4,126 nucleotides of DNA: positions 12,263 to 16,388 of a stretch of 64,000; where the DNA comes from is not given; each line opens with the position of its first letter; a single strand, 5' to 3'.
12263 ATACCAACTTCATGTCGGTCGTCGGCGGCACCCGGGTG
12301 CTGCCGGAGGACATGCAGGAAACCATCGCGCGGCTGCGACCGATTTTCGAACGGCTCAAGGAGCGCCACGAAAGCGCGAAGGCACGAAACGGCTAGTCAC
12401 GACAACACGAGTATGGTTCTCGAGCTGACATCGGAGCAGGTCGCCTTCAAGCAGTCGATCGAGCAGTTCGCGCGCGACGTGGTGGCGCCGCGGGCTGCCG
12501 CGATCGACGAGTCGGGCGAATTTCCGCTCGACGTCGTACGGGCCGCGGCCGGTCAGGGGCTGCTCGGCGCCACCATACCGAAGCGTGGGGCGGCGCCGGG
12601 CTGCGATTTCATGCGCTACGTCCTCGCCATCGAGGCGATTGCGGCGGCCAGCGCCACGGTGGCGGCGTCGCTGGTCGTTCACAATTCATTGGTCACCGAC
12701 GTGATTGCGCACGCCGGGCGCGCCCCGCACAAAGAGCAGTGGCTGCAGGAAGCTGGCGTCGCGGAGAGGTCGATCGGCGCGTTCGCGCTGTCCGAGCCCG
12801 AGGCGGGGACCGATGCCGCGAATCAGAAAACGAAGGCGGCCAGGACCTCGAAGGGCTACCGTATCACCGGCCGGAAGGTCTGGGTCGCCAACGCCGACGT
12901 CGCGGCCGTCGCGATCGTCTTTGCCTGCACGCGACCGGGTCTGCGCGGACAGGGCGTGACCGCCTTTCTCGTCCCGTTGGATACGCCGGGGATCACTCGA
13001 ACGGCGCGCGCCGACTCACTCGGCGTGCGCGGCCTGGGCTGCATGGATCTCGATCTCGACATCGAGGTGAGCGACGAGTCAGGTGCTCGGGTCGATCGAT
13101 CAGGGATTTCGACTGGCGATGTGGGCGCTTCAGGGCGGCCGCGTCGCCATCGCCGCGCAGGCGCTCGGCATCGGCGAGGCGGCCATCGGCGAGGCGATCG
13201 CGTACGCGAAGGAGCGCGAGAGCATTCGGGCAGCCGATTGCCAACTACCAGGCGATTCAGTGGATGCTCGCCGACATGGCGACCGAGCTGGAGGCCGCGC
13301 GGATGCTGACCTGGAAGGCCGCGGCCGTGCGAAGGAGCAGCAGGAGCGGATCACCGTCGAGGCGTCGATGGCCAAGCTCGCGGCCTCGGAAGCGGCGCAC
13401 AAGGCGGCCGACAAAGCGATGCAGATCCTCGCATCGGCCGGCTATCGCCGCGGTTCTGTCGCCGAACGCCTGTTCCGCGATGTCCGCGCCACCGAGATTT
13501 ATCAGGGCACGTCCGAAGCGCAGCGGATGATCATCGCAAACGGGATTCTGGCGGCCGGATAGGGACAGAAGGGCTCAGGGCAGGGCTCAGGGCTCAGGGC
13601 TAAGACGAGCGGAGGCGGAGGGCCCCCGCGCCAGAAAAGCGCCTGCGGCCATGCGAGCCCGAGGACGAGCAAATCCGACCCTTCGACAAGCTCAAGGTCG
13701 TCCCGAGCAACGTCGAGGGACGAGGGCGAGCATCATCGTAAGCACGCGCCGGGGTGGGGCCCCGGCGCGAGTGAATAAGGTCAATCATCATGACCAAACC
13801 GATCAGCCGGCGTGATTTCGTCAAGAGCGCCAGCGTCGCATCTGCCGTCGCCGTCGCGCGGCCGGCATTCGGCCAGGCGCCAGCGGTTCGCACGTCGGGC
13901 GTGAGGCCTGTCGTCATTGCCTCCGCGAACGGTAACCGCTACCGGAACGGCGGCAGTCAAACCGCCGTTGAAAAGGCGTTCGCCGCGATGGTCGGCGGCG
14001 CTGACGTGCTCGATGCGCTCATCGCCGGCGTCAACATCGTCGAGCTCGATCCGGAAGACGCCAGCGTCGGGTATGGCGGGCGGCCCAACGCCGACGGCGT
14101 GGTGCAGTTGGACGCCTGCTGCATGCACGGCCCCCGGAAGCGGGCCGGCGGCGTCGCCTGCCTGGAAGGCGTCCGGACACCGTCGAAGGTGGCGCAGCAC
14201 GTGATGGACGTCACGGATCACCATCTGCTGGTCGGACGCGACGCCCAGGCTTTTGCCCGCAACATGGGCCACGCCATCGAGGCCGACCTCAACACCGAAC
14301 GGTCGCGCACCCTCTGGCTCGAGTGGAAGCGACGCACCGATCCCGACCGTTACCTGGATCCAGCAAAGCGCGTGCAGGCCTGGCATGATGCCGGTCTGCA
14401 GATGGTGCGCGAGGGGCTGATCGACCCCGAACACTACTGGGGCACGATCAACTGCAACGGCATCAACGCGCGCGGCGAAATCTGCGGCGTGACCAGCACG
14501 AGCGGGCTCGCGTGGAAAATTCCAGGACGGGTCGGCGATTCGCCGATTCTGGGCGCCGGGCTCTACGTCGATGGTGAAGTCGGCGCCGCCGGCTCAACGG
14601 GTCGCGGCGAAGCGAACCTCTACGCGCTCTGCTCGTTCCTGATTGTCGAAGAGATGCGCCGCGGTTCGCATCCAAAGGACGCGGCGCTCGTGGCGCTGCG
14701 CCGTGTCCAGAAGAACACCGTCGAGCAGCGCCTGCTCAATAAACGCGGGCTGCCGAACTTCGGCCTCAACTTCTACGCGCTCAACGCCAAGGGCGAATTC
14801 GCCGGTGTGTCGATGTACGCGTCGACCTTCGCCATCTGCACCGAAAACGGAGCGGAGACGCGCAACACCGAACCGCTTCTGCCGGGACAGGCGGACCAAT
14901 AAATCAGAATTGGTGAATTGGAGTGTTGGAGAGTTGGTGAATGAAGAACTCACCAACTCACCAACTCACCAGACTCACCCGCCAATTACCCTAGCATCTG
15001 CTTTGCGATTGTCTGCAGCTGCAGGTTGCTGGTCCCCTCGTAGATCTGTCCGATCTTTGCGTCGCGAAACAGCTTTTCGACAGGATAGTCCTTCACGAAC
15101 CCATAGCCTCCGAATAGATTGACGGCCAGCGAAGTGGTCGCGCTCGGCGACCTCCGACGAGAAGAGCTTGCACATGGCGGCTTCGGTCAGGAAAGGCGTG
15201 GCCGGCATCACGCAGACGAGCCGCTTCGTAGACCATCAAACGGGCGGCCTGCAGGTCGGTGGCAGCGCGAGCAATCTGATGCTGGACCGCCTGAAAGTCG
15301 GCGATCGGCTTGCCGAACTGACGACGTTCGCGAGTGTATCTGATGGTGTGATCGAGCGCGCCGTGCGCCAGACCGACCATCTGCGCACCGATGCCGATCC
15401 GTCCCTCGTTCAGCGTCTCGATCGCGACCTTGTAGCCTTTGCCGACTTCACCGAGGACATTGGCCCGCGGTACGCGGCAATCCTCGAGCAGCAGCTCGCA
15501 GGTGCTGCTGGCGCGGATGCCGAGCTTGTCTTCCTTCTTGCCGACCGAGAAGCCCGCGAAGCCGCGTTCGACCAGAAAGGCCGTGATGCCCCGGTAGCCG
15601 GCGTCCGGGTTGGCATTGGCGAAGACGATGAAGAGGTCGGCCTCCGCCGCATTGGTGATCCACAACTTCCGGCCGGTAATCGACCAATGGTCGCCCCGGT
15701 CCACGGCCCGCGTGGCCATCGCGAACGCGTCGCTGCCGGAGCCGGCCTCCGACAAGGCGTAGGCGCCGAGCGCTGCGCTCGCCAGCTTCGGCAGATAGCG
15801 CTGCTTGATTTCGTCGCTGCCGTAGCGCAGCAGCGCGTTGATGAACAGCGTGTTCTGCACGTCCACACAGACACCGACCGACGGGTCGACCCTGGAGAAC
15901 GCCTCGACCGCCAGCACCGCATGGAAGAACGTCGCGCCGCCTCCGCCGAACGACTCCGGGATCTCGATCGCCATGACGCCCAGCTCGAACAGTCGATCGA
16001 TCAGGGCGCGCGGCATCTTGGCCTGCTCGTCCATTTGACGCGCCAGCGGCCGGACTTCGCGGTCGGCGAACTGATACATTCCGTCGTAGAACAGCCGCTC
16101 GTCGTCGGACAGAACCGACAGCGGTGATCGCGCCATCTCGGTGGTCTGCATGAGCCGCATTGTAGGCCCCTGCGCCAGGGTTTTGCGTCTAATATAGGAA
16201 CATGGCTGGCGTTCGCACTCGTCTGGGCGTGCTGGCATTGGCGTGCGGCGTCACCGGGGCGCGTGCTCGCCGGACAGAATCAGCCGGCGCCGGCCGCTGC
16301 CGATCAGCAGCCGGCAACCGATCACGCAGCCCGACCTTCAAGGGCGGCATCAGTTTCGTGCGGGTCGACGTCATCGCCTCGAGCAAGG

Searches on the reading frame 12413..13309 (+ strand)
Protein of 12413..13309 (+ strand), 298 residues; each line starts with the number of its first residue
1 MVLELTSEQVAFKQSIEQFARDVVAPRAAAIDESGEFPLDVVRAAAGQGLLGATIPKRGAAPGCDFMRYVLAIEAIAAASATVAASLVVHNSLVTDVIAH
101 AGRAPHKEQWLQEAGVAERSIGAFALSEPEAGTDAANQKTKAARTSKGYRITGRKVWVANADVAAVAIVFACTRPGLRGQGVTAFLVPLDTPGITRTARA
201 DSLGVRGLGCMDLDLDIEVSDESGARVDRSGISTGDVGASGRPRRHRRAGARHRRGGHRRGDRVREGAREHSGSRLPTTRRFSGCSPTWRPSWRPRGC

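Call 8: search_protein_families(library=pfam, proteins=[window:12413-13309:+])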
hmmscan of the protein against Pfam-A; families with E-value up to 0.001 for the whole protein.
window:12413-13309:+ (298 aa): 2 families
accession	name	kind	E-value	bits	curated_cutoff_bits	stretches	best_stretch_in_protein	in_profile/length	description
PF02771.21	Acyl-CoA_dh_N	-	2.7e-24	86.1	22.9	1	6-113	1-108/113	Acyl-CoA dehydrogenase, N-terminal domain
PF02770.24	Acyl-CoA_dh_M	-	8.8e-21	74.3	33.3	1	123-216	1-95/97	Acyl-CoA dehydrogenase, middle domain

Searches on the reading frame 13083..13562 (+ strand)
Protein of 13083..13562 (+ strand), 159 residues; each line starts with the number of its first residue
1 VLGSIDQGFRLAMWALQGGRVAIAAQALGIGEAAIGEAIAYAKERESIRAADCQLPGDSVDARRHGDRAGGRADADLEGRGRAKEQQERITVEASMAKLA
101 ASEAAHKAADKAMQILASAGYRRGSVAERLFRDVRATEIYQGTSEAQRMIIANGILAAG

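Call 8: search_protein_families(library=pfam, proteins=[window:13083-13562:+])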
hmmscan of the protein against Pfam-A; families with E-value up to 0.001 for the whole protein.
window:13083-13562:+ (159 aa): 2 families
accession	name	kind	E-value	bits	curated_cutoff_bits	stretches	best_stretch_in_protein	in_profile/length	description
PF00441.29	Acyl-CoA_dh_1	-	1.3e-29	103.8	22.4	2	85-155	79-149/150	Acyl-CoA dehydrogenase, C-terminal domain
PF08028.16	Acyl-CoA_dh_2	-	9.7e-09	36.1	22.7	1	22-144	2-133/134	Acyl-CoA dehydrogenase, C-terminal domain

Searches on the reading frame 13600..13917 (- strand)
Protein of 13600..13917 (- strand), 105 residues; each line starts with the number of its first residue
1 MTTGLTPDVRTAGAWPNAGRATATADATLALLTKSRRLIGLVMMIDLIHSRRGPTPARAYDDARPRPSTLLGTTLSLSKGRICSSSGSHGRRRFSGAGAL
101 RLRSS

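Call 22: search_protein_families(library=pfam, proteins=[window:13600-13917:-], max_evalue=0.01)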
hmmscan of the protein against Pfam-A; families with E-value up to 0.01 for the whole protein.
window:13600-13917:- (105 aa): 0 families

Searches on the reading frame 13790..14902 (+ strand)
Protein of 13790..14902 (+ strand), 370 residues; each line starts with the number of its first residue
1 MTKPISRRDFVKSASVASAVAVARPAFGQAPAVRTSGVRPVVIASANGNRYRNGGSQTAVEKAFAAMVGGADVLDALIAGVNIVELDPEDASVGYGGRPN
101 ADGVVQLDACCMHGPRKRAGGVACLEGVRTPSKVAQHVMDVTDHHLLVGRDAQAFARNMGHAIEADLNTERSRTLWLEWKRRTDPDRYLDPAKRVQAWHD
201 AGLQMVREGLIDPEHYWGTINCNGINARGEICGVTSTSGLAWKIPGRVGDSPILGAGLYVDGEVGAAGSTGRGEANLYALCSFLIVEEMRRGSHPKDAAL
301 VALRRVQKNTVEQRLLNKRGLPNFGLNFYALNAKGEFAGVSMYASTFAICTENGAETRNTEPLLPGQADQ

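Call 7: find_encoding_contigs(protein=window:13790-14902:+, flank=3000, max_places=6)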
Protein window:13790-14902:+ (370 aa): no gene with exactly this product is on record in the collection.
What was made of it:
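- Tried and rejected: Exact-protein look-up of the asparaginase gene found no record (call 7).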

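Call 8: search_protein_families(library=pfam, proteins=[window:13790-14902:+])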
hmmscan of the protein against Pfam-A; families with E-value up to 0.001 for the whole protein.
window:13790-14902:+ (370 aa): 1 family
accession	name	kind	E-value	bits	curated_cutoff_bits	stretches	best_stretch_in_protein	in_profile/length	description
PF01112.23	Asparaginase_2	-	1e-52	179.6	27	1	53-310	23-269/309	Asparaginase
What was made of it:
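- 13790..14902 (+): Asparaginase-family gene whose TAA stop (14900-14902) lies 4 nt before the focal array. Pfam Asparaginase_2, E 1e-52, call 8.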

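Call 9: find_related_loci(query=window:13790-14902:+, collection=genome_contigs, flank=10000)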
Query window:13790-14902:+ (370 aa) in genome_contigs; peptide patterns used: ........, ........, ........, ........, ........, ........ (x = any residue, [..] = any of these).
599 stretches matched a pattern (row limit reached: there are more); 504 encode a relative of the query (tblastn E <= 1e-3); the best 80 are kept; 80 distinct loci.
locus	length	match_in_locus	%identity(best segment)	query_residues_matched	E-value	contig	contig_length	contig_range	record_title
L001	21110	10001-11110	83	1-370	0e+0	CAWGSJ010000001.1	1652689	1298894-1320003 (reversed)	MAG: uncultured Acidobacteriota bacterium isolate MFD06229.bin.2.219 genome assembly, contig: contig_15185, whole genome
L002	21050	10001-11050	87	21-370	0e+0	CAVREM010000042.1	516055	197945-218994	MAG: uncultured Acidobacteriota bacterium isolate MFD05176.bin.2.265 genome assembly, contig: contig_18863, whole genome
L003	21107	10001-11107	75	1-367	0e+0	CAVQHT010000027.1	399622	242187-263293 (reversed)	MAG: uncultured Acidobacteriota bacterium isolate MFD03975.bin.2.76 genome assembly, contig: contig_8304, whole genome s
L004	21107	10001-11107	73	1-368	0e+0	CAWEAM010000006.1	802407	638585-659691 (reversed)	MAG: uncultured Acidobacteriota bacterium isolate MFD04850.bin.2.364 genome assembly, contig: contig_1919, whole genome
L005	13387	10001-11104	71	1-367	2e-180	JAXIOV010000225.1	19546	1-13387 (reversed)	MAG: Pyrinomonadaceae bacterium isolate Fractures_MAG_02 c_000000322985, whole genome shotgun sequence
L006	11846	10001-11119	72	1-367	2e-180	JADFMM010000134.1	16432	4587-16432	MAG: Planctomycetota bacterium isolate B58T3L14 B58T3L14_NODE2256, whole genome shotgun sequence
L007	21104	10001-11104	70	1-367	6e-179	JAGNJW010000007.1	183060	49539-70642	MAG: Acidobacteria bacterium isolate Gw_SlAct_bin_127 Gw_SlAct_62_length_183060_cov_7.968989, whole genome shotgun seque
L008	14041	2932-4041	70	1-367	2e-178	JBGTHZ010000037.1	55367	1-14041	MAG: Pyrinomonadaceae bacterium isolate JTS-RE251 k141_10993618, whole genome shotgun sequence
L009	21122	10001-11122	71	1-368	2e-178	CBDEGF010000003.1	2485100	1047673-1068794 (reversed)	MAG: Candidatus Marinacidobacterales bacterium isolate c082ba49-c445-4dc2-813e-242f56799b7a genome assembly, contig: con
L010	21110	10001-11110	72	1-367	3e-178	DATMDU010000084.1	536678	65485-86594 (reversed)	MAG TPA_asm: Pyrinomonadaceae bacterium isolate SMAG_U13416 k141_1282186, whole genome shotgun sequence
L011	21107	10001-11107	70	1-367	4e-178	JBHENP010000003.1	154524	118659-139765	MAG: Pyrinomonadaceae bacterium isolate S5_bin.19.strict S5_NODE_3, whole genome shotgun sequence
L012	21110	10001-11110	72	1-367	3e-177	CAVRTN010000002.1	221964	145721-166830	MAG: Pyrinomonadaceae bacterium isolate MFD04212.bin.1.211 genome assembly, contig: contig_24989, whole genome shotgun s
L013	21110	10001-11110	71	1-368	2e-177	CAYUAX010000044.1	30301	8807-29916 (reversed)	MAG TPA_asm: uncultured Bifidobacteriaceae bacterium isolate binchicken_co311_36 genome assembly, contig: NODE_2572_leng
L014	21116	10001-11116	71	1-369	3e-177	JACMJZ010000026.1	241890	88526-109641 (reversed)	MAG: Pyrinomonadaceae bacterium isolate ES-bin-189 ES-bin-189-contig-k141_10147461, whole genome shotgun sequence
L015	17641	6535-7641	70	3-368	4e-177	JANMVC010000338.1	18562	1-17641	MAG: Pyrinomonadaceae bacterium isolate SOY_1_B_metabat.116 SOY_1_B_k141_1381434, whole genome shotgun sequence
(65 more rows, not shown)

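Call 39: find_related_loci(query=window:13790-14902:+, collection=metagenome_contigs, flank=10000)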
Query window:13790-14902:+ (370 aa) in metagenome_contigs; peptide patterns used: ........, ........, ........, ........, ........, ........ (x = any residue, [..] = any of these).
600 stretches matched a pattern (row limit reached: there are more); 515 encode a relative of the query (tblastn E <= 1e-3); the best 80 are kept; 80 distinct loci.
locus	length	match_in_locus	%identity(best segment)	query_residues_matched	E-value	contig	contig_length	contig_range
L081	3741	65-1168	83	1-368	0e+0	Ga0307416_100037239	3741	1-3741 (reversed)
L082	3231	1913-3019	74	1-367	0e+0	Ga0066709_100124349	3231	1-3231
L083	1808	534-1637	75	1-368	0e+0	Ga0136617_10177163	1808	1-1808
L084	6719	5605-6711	74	1-367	0e+0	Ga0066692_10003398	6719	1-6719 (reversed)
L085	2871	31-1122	76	5-368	0e+0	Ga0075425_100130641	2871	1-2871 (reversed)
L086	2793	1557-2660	76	5-366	0e+0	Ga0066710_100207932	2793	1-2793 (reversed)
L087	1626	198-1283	76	5-366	0e+0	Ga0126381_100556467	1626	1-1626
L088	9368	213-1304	75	5-366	0e+0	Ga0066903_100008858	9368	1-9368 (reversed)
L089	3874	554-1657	73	1-368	0e+0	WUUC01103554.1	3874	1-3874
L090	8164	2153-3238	75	5-366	0e+0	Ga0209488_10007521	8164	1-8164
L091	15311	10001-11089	76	5-366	0e+0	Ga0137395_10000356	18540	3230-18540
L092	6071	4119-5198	76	5-363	0e+0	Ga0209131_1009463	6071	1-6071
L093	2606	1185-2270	75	5-367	0e+0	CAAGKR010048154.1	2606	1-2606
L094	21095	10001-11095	76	5-369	0e+0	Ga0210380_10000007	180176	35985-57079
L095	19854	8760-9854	76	5-369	0e+0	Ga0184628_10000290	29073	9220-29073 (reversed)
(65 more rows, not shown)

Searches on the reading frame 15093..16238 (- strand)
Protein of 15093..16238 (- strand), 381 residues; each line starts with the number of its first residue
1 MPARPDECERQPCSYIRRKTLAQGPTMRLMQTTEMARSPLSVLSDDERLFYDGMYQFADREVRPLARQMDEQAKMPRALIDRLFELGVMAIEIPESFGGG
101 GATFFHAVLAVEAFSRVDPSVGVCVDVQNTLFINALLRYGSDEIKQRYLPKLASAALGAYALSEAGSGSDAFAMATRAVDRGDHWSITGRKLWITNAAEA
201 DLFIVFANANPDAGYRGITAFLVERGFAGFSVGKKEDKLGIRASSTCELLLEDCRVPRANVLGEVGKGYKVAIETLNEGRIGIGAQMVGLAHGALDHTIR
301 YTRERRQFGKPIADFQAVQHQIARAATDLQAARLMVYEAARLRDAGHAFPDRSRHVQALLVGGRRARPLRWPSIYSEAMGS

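Call 8: search_protein_families(library=pfam, proteins=[window:15093-16238:-])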
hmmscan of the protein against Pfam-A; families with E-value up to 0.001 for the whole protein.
window:15093-16238:- (381 aa): 4 families
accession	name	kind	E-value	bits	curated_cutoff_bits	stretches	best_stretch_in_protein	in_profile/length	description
PF02771.21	Acyl-CoA_dh_N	-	5.7e-32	110.9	22.9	1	44-154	1-111/113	Acyl-CoA dehydrogenase, N-terminal domain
PF00441.29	Acyl-CoA_dh_1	-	8.4e-27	94.6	22.4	1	266-349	1-84/150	Acyl-CoA dehydrogenase, C-terminal domain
PF02770.24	Acyl-CoA_dh_M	-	6.1e-24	84.5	33.3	1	159-254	1-97/97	Acyl-CoA dehydrogenase, middle domain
PF08028.16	Acyl-CoA_dh_2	-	2.9e-15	57.2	22.7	1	281-350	1-76/134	Acyl-CoA dehydrogenase, C-terminal domain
